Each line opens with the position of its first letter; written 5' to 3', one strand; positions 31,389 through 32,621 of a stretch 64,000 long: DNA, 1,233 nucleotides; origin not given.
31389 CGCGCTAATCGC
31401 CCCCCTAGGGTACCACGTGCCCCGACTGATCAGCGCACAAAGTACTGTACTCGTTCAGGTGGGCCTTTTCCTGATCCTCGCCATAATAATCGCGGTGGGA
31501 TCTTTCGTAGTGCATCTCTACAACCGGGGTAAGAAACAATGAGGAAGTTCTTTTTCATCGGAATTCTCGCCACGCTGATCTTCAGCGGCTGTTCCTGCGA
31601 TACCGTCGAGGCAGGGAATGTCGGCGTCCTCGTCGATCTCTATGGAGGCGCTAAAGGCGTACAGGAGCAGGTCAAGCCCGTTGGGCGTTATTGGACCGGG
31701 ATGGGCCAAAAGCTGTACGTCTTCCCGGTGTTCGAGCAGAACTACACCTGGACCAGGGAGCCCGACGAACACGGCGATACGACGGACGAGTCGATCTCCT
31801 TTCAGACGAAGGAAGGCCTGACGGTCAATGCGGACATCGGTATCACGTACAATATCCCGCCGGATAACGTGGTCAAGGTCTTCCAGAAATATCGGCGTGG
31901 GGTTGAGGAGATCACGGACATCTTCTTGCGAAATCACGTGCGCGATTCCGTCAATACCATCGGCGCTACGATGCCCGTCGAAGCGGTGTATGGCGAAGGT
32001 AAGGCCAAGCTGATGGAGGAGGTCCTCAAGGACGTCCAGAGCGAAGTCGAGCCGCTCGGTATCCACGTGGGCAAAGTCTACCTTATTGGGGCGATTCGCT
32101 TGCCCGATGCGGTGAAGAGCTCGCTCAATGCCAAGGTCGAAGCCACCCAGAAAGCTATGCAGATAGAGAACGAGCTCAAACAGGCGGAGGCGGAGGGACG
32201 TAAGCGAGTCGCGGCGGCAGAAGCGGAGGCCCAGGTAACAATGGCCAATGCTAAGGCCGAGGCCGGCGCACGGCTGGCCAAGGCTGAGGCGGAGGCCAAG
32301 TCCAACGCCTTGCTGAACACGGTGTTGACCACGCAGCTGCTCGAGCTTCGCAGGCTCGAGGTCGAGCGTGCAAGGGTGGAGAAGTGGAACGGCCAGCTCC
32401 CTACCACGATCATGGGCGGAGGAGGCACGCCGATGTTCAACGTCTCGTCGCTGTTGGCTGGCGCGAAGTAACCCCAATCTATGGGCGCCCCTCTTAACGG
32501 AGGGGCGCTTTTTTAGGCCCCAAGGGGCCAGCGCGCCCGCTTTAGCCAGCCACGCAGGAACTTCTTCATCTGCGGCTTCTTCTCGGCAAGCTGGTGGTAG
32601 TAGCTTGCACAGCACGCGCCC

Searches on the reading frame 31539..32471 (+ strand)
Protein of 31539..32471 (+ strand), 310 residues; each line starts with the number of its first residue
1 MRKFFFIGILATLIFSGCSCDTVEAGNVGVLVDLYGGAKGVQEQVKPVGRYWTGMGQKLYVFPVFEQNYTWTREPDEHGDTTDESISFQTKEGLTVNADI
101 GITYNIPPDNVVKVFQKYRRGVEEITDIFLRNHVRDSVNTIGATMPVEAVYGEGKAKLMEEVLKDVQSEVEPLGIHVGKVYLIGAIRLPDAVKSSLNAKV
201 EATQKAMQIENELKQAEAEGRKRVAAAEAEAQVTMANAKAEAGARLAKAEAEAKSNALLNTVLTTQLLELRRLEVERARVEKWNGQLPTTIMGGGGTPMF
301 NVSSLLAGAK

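Call 44: search_protein_families(library=pfam, proteins=[window:31539-32471:+], max_evalue=0.001)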
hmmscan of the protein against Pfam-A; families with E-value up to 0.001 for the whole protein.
window:31539-32471:+ (310 aa): 1 family
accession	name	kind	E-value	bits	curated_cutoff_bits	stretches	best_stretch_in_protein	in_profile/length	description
PF01145.31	Band_7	-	2.6e-25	89.9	23.6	1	22-219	2-175/176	SPFH domain / Band 7 family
